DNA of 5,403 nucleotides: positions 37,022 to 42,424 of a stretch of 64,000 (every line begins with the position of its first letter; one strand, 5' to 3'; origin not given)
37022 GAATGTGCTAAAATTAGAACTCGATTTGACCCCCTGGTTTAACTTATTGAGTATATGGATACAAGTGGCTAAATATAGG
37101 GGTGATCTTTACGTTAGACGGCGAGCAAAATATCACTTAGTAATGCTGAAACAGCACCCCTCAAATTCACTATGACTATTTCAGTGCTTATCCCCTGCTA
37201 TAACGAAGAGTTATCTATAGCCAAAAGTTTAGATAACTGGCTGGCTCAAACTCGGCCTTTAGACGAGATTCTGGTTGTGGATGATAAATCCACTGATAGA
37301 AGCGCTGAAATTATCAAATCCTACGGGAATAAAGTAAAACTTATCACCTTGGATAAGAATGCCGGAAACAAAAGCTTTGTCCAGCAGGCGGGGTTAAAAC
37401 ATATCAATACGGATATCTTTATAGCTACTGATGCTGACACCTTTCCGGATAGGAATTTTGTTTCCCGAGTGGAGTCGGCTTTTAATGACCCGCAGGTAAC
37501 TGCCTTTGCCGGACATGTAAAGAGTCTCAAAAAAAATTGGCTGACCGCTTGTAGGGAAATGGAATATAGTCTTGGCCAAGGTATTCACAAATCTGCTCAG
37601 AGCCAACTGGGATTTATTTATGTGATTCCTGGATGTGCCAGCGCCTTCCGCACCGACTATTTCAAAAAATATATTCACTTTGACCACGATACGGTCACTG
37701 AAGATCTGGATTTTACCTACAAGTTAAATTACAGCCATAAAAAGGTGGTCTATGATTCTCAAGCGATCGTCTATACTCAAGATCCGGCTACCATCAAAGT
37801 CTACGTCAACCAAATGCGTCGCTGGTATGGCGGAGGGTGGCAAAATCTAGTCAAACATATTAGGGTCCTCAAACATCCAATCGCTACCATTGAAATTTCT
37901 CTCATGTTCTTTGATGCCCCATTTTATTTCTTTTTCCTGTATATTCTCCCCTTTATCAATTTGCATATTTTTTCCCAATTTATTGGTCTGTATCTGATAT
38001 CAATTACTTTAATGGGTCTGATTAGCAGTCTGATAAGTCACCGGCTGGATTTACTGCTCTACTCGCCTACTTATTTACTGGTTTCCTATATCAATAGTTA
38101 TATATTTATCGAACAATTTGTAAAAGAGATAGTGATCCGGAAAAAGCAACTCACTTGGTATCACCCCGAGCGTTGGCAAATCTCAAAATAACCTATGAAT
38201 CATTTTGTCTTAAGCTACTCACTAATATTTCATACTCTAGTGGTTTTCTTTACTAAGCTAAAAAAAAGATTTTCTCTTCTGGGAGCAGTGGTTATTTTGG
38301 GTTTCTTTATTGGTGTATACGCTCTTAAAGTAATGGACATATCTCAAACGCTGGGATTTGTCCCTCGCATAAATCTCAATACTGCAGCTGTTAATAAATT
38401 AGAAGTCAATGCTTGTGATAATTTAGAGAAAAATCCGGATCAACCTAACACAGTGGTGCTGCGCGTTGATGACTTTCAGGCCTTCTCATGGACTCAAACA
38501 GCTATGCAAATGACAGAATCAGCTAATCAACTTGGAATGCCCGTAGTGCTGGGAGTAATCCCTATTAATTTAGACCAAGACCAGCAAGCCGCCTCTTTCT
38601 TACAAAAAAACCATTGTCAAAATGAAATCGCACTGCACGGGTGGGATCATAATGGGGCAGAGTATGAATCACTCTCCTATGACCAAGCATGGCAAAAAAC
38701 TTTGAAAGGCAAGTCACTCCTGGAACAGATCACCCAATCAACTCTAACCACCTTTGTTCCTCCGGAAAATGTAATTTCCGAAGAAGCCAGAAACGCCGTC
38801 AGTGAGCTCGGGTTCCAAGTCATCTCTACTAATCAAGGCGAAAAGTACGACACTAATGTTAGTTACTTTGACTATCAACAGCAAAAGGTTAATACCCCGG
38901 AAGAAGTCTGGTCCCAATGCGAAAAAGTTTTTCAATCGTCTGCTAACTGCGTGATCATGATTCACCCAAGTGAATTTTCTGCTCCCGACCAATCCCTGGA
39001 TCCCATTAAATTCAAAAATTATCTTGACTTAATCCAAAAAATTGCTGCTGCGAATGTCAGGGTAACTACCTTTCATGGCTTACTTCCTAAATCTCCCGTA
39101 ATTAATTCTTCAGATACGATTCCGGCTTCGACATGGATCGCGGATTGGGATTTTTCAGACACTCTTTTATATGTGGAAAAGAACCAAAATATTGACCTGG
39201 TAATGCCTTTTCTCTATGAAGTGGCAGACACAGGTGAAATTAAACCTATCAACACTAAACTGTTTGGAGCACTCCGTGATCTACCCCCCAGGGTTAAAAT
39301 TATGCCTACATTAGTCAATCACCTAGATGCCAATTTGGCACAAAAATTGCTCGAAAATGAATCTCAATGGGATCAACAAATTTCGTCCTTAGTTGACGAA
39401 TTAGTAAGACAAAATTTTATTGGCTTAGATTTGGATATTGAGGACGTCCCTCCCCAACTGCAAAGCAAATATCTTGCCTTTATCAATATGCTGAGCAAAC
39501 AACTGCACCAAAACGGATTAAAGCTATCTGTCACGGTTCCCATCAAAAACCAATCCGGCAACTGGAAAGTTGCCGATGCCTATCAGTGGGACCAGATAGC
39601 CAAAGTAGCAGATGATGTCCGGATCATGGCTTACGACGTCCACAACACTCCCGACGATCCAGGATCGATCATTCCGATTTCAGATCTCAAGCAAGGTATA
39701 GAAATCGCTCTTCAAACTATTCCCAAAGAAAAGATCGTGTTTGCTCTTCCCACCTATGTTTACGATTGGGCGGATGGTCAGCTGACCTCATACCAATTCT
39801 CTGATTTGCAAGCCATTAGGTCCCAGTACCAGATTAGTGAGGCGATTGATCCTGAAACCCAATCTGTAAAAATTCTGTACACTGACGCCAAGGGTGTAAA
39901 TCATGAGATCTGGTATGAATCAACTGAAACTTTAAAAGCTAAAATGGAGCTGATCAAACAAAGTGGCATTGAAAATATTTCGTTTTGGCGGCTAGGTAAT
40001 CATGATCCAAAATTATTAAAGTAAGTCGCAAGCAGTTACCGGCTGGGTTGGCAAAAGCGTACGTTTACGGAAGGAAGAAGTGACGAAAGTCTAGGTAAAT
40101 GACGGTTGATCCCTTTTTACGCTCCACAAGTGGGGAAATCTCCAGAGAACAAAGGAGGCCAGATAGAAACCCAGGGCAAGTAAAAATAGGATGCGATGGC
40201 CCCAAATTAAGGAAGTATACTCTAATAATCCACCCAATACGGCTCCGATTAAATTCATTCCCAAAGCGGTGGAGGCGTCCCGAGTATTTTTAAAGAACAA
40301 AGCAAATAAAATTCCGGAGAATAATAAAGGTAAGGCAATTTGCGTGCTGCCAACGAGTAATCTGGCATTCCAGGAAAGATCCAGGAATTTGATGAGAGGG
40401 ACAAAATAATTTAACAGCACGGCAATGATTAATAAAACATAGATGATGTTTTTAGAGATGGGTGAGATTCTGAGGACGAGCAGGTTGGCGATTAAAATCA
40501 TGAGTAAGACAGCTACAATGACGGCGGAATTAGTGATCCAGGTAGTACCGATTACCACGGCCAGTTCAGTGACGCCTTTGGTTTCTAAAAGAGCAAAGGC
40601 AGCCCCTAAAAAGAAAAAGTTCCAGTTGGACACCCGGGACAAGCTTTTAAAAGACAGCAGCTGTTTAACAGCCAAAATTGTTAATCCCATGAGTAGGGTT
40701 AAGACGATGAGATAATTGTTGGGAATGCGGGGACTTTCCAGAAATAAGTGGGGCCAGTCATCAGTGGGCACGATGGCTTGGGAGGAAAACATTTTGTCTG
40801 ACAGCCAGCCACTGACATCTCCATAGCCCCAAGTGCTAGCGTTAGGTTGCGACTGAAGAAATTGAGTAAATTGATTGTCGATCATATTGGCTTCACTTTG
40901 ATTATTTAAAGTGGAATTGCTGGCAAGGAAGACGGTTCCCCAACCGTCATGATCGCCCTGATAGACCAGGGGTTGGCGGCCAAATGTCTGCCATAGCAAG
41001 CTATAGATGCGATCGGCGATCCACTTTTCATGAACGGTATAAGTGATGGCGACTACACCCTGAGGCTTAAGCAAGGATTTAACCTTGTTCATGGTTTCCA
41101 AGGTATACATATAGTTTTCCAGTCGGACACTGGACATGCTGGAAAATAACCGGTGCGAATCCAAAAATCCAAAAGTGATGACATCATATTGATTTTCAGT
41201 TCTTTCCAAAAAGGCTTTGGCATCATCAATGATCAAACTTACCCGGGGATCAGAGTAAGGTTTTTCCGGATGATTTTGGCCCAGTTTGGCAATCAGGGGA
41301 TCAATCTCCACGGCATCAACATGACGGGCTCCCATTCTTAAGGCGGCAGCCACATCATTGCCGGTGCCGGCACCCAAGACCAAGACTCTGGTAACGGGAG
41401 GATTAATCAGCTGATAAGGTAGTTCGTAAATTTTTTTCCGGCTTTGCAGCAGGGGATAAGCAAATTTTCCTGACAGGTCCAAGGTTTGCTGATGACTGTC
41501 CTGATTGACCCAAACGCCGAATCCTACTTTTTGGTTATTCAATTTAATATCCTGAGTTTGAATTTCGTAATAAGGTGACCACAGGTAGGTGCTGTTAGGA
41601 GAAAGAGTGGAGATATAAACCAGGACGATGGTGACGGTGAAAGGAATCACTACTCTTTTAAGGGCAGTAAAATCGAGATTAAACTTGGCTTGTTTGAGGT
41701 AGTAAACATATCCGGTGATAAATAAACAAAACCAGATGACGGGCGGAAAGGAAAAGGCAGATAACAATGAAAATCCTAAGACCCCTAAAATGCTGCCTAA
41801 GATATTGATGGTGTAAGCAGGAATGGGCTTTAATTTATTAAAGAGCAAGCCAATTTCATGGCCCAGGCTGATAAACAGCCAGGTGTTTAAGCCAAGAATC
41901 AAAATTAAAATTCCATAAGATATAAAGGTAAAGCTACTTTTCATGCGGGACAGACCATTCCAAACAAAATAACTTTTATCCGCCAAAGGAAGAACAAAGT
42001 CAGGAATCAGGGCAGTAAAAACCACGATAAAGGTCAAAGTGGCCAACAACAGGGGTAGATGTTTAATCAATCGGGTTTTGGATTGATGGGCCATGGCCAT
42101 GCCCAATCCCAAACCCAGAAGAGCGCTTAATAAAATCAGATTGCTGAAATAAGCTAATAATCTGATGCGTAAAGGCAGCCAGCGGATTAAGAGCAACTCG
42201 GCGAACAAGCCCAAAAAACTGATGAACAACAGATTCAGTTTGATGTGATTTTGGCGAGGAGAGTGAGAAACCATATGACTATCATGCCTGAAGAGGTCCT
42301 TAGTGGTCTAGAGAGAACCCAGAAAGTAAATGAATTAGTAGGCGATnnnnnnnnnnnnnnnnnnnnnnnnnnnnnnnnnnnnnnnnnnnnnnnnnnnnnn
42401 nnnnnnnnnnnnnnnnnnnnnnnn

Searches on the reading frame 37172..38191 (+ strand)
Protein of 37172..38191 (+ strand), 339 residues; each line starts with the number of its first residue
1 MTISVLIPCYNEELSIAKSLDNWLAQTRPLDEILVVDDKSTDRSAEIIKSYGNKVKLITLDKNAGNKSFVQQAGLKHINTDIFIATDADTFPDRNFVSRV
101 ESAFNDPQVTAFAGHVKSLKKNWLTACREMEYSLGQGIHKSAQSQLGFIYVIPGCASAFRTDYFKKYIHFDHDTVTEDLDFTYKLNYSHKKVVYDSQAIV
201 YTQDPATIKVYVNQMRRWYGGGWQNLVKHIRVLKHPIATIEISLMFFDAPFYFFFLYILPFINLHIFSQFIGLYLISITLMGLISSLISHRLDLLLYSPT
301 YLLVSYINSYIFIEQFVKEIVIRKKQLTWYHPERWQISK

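Call 9: search_protein_families(library=pfam, proteins=[window:37172-38191:+], max_evalue=0.001)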
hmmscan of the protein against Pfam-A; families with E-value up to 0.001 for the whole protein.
window:37172-38191:+ (339 aa): 6 families
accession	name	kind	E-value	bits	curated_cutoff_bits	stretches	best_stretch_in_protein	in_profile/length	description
PF13641.12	Glyco_tranf_2_3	-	5.5e-27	95.7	27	1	3-221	3-230/230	Glycosyltransferase like family 2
PF00535.33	Glycos_transf_2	-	1.5e-24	87.2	23.3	1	4-167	1-167/168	Glycosyl transferase family 2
PF13632.12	Glyco_trans_2_3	-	2e-16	60.8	27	1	86-284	5-177/198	Glycosyl transferase family group 2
PF03142.21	Chitin_synth_2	-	5.2e-08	32.4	27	1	70-162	192-287/527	Chitin synthase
PF13704.12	Glyco_tranf_2_4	-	0.00021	22.1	27.5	1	19-91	6-83/98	Glycosyl transferase family 2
PF13506.12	Glyco_transf_21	-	0.00025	21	21.7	1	64-218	15-172/174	Glycosyl transferase family 21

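Call 69: search_protein_families(library=ncbifam, proteins=[window:37172-38191:+], max_evalue=0.00001)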
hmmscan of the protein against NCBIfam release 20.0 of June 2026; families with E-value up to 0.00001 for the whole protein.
window:37172-38191:+ (339 aa): 18 families
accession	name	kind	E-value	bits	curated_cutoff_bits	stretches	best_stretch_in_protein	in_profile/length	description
TIGR03937.1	PgaC_IcaA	equivalog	2.3e-38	132.3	422.3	1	2-337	46-378/407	poly-beta-1,6-N-acetyl-D-glucosamine synthase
TIGR03965.1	mycofact_glyco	equivalog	3.7e-22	78.8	280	1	2-228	75-305/467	mycofactocin biosynthesis glycosyltransferase MftF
TIGR04242.1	nodulat_NodC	equivalog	2.7e-18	66.1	550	1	3-235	50-297/395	chitooligosaccharide synthase NodC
TIGR03111.1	glyc2_xrt_Gpos1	hypoth_equivalog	1.1e-16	60.7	363.95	1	2-324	50-376/439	TIGR03111 family XrtG-associated glycosyltransferase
TIGR04283.1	glyco_like_mftF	equivalog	6.4e-15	55.3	182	1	3-194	1-178/221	TIGR04283 family arsenosugar biosynthesis glycosyltransferase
NF041865.1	EpsU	equivalog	2.3e-11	43.3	700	1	3-229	41-272/394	exopolysaccharide biosynthesis GT2 family glycosyltransferase EpsU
NF038299.1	EPS_HpsN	equivalog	2e-10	40.1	425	1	2-199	2-217/317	hormogonium polysaccharide biosynthesis glycosyltransferase HpsN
NF007482.0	PRK10073.1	equivalog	2.1e-10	40.1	423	1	2-89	7-95/334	glycosyltransferase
NF038302.1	EPS_HpsE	equivalog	3.3e-10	39.4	300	1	2-117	2-125/307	hormogonium polysaccharide biosynthesis glycosyltransferase HpsE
NF041875.1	EPS_EpsD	equivalog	7.8e-10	38.6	370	1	3-213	1-218/325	exopolysaccharide biosynthesis glycosyltransferase EpsD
NF007986.1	PRK10714.1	equivalog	8.6e-10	38.1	529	1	3-93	8-104/316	undecaprenyl-phosphate 4-deoxy-4-formamido-L-arabinose transferase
TIGR03030.1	CelA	equivalog_domain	7.2e-08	30.9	699.1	0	154-312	309-456/714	UDP-forming cellulose synthase catalytic subunit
NF047588.1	GlcsyltransPgfSStrep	equivalog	9.8e-08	31.6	500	1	1-97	1-103/308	glycosyltransferase PgfS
TIGR04182.1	glyco_TIGR04182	equivalog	1.1e-07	31.5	325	1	3-92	2-85/293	S-layer glycoprotein N-glycosyltransferase AglJ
NF047683.1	TeichurnBiosyTuaG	equivalog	1.3e-07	31.6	400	1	2-89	7-96/252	teichuronic acid biosynthesis protein TuaG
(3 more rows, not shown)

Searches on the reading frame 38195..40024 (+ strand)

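Call 9: search_protein_families(library=pfam, proteins=[window:38195-40024:+], max_evalue=0.001)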
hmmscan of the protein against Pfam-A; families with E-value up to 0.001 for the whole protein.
window:38195-40024:+ (609 aa): 3 families
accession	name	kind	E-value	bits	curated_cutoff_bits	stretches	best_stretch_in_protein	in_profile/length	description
PF00704.34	Glyco_hydro_18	-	2.5e-22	80.4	29.6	1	355-601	49-315/317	Glycosyl hydrolases family 18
PF10096.14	DUF2334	-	4e-14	53.1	26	1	87-260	2-190/203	Uncharacterized protein conserved in bacteria (DUF2334)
PF01522.26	Polysacc_deac_1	-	1.3e-08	35.3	23.1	1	80-209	2-123/124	Polysaccharide deacetylase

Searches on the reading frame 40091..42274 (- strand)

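Call 10: search_protein_families(library=pfam, proteins=[window:40091-42274:-], max_evalue=0.001)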
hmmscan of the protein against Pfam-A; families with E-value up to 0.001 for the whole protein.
window:40091-42274:- (727 aa): 3 families
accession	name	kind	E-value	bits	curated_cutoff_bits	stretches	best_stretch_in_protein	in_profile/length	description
PF01564.23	Spermine_synth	-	1.7e-08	34.6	22.9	1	294-409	19-129/186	Spermine/spermidine synthase domain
PF13847.12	Methyltransf_31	-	3.2e-05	24.1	27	1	295-424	5-123/145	Methyltransferase domain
PF13649.12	Methyltransf_25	-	9.8e-05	23.4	27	1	297-369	1-71/97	Methyltransferase domain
